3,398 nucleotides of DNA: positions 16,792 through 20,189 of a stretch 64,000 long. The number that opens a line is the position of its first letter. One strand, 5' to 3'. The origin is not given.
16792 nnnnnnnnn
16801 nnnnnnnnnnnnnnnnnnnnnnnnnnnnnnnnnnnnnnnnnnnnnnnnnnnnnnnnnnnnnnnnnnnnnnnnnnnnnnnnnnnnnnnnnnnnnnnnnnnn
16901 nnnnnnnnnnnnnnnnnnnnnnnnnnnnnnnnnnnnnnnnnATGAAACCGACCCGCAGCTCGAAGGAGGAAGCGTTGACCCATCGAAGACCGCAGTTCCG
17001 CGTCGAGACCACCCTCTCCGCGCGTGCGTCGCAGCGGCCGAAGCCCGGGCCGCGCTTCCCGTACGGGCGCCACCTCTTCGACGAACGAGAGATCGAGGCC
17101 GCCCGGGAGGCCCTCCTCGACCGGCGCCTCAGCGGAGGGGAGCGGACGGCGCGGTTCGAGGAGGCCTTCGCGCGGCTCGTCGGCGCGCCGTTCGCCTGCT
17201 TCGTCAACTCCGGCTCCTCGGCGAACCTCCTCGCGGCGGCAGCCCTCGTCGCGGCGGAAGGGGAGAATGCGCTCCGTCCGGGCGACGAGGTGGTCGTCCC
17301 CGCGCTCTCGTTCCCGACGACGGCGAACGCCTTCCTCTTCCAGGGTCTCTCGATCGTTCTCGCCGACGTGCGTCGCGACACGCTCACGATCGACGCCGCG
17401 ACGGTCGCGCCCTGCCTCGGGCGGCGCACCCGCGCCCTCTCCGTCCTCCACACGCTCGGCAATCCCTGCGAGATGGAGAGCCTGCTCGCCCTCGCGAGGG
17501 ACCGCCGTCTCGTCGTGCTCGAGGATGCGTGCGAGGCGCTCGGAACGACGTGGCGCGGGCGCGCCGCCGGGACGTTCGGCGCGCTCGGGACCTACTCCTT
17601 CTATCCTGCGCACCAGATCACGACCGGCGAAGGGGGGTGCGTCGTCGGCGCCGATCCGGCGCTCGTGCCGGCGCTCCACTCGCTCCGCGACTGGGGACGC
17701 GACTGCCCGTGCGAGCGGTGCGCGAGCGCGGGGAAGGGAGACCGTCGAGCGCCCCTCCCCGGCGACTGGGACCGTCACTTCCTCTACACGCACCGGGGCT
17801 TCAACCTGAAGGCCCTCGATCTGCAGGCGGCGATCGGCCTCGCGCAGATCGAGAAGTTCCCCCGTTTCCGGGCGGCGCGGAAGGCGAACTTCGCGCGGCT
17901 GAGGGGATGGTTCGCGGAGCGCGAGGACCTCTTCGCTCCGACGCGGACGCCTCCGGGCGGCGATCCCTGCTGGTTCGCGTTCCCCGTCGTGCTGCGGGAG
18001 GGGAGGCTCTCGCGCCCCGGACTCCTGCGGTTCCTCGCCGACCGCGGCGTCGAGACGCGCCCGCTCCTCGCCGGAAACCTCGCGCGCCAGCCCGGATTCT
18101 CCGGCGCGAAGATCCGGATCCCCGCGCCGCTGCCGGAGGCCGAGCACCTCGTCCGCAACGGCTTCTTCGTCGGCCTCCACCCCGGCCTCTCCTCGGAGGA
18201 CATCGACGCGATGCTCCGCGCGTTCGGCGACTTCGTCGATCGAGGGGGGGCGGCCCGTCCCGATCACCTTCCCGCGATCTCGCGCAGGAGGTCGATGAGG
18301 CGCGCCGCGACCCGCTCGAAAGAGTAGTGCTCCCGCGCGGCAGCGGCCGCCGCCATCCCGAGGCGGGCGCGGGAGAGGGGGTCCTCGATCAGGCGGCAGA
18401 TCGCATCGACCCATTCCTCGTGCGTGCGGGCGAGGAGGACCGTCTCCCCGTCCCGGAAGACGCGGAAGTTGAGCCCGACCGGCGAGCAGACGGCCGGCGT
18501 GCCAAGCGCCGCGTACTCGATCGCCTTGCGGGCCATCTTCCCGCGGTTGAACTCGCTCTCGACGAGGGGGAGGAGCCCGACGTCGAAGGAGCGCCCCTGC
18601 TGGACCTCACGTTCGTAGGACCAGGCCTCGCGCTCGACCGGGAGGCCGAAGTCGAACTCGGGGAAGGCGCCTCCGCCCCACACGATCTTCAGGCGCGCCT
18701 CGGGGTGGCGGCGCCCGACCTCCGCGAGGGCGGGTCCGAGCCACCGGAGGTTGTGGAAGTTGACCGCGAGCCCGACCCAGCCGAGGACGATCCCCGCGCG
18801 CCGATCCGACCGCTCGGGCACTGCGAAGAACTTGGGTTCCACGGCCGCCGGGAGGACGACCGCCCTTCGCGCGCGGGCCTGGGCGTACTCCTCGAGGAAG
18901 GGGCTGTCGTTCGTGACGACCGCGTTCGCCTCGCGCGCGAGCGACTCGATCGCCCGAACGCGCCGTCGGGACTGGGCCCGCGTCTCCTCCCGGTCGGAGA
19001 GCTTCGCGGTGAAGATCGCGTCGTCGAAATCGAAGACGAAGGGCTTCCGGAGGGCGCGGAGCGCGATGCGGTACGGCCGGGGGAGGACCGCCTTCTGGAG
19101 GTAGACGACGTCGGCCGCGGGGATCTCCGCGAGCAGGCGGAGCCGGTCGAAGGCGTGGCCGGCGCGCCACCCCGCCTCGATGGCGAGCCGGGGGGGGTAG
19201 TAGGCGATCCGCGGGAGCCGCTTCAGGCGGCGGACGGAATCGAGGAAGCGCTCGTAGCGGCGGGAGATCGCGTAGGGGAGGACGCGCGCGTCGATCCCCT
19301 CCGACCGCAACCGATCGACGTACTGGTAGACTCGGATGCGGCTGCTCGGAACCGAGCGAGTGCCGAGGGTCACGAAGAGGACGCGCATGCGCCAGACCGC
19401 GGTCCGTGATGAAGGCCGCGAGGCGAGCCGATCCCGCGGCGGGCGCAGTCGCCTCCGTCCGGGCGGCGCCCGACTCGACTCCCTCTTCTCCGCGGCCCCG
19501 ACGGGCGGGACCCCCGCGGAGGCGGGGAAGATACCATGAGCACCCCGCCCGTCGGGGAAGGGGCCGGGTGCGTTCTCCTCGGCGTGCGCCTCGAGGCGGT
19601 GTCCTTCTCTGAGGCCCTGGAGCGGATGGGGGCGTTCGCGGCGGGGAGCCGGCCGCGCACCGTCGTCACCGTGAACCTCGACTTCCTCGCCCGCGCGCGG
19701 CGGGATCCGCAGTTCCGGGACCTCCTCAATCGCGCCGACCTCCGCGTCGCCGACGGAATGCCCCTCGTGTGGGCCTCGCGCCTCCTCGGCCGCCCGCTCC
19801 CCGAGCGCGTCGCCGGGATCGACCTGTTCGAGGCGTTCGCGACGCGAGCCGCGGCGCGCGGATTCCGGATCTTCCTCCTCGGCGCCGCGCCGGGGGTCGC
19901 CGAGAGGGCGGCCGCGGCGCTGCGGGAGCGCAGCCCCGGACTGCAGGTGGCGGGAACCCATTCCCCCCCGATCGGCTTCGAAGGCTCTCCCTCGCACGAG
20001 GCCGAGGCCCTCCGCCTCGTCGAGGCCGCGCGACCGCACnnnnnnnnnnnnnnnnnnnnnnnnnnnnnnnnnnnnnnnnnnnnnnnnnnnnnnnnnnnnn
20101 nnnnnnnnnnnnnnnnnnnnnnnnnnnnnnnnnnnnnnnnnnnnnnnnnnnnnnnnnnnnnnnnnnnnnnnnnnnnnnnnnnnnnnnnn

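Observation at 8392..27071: Four membrane-anchored SGNH/GDSL paralogs in one polysaccharide locus, with no MBOAT or acyltransferase-3 partner in view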

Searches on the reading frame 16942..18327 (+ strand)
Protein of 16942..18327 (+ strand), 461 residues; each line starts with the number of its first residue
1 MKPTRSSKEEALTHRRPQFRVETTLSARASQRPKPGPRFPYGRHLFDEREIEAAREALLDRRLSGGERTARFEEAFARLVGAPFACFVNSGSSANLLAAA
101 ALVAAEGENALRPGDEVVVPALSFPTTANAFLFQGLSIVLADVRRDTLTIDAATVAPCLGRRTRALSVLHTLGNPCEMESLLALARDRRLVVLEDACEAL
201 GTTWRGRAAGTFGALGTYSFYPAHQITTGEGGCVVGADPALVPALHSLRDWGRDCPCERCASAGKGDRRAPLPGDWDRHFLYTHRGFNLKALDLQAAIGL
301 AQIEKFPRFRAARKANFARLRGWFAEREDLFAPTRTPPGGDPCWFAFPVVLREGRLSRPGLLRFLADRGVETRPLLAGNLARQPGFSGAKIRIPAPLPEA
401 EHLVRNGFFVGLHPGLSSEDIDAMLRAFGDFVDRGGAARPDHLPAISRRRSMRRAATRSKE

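Call 17: find_related_loci(query=window:16942-18327:+, collection=genome_contigs, flank=10000)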
Query window:16942-18327:+ (461 aa) in genome_contigs; peptide patterns used: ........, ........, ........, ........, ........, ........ (x = any residue, [..] = any of these).
122 stretches matched a pattern; 6 encode a relative of the query (tblastn E <= 1e-3); 6 distinct loci.
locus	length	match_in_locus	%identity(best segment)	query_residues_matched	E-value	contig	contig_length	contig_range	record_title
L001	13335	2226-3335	28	38-425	3e-39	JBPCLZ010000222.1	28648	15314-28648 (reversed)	MAG: Pyrinomonadaceae bacterium isolate TH_ant_mag_91 S1Ck127_3007080_flag_0_multi_92.9355_len_28648, whole genome shotg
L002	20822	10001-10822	32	30-320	4e-39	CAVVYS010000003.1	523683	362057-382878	MAG: uncultured Bacteroidaceae bacterium isolate MFD03804.bin.2.69 genome assembly, contig: contig_13069, whole genome s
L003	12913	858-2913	31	46-372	7e-39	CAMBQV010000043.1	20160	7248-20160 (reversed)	MAG: Akkermansia muciniphila isolate MiH-14oct19-68 genome assembly, contig: MiH-14oct19-C5302, whole genome shotgun seq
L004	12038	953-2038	25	46-430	4e-38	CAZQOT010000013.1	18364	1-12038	MAG TPA_asm: uncultured Muribaculaceae bacterium isolate SRP192927_co2_36 genome assembly, contig: NODE_4819_length_1836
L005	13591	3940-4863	31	38-369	5e-36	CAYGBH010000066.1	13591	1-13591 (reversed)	MAG TPA_asm: uncultured Pirellulales bacterium isolate ERP108616_co2_77 genome assembly, contig: NODE_7731_length_13591_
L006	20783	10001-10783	30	32-317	3e-29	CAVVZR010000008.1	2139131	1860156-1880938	MAG: uncultured Chloroflexia bacterium isolate MFD05442.bin.2.301 genome assembly, contig: contig_5526, whole genome sho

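Call 31: search_protein_families(library=ncbifam, proteins=[window:16942-18327:+], max_evalue=0.1)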
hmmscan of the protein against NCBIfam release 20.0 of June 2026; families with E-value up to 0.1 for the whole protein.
window:16942-18327:+ (461 aa): 12 families
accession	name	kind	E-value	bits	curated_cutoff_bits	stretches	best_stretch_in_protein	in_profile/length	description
NF011936.0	PRK15407.1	equivalog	3.7e-114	381.8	423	1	37-433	35-437/440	lipopolysaccharide biosynthesis protein RfbH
TIGR03588.1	PseC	equivalog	1e-53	182.7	423.5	1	39-425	2-373/380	UDP-4-amino-4,6-dideoxy-N-acetyl-beta-L-altrosamine transaminase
TIGR04181.1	NHT_00031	hypoth_equivalog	7.4e-44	150.1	420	2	50-246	12-218/359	LegC family aminotransferase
NF008687.0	PRK11706.1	equivalog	4.9e-41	140.7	375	1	40-322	3-265/375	dTDP-4-amino-4,6-dideoxygalactose transaminase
TIGR02379.1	ECA_wecE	subfamily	3.6e-35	121.4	434.85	1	48-253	11-211/376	dTDP-4-amino-4,6-dideoxy-D-glucose transaminase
NF008658.2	PRK11658.1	equivalog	2.8e-32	111.8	631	1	40-372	6-320/379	UDP-4-amino-4-deoxy-L-arabinose aminotransferase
TIGR04427.1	PLP_DesI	equivalog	1.4e-28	100.1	650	1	64-256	49-232/390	dTDP-4-dehydro-6-deoxyglucose aminotransferase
TIGR01976.1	am_tr_V_VC1184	hypoth_equivalog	0.00063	19.1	352.35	1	72-197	66-196/401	cysteine desulfurase-like protein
NF041364.1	GntC_guanitoxin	equivalog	0.0023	16.9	415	1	110-195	80-173/356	guanitoxin biosynthesis PLP-dependent (S)-gamma-hydroxy-L-arginine cyclodehydratase GntC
TIGR03947.1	viomycin_VioD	equivalog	0.0069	15.3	390.9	0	82-168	68-148/359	capreomycidine synthase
NF006569.0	PRK09082.1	subfamily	0.071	12.2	420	1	99-195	101-202/386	methionine aminotransferase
NF005817.0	PRK07683.1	equivalog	0.09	11.5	575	0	109-177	108-182/387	aminotransferase A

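Call 65: search_protein_families(library=pfam, proteins=[window:16942-18327:+], max_evalue=10)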
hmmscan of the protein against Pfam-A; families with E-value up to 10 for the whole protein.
window:16942-18327:+ (461 aa): 3 families
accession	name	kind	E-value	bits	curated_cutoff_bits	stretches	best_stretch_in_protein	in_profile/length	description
PF01041.23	DegT_DnrJ_EryC1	-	6.3e-76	256.4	19.8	1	47-425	4-356/360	DegT/DnrJ/EryC1/StrS aminotransferase family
PF01212.27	Beta_elim_lyase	-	0.001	18.9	27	1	64-150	29-111/288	Beta-eliminating lyase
PF00155.27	Aminotran_1_2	-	0.021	14.5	19.7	1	69-153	44-131/361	Aminotransferase class I and II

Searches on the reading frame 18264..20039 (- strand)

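Call 8: search_protein_families(library=pfam, proteins=[window:18264-20039:-], max_evalue=0.01)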
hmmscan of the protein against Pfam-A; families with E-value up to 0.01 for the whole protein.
window:18264-20039:- (591 aa): 4 families
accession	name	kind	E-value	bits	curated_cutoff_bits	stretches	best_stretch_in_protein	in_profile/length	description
PF13524.12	Glyco_trans_1_2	-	4.3e-11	43.4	25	1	455-582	21-143/144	Glycosyl transferase-like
PF13692.12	Glyco_trans_1_4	-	1.2e-08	35.8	27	1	418-553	3-142/142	Glycosyl transferases group 1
PF00534.26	Glycos_transf_1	-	4.1e-06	26.9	26.4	1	503-564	106-169/172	Glycosyl transferases group 1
PF13439.12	Glyco_transf_4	-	0.00071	20.1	28.5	1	237-402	8-168/170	Glycosyltransferase Family 4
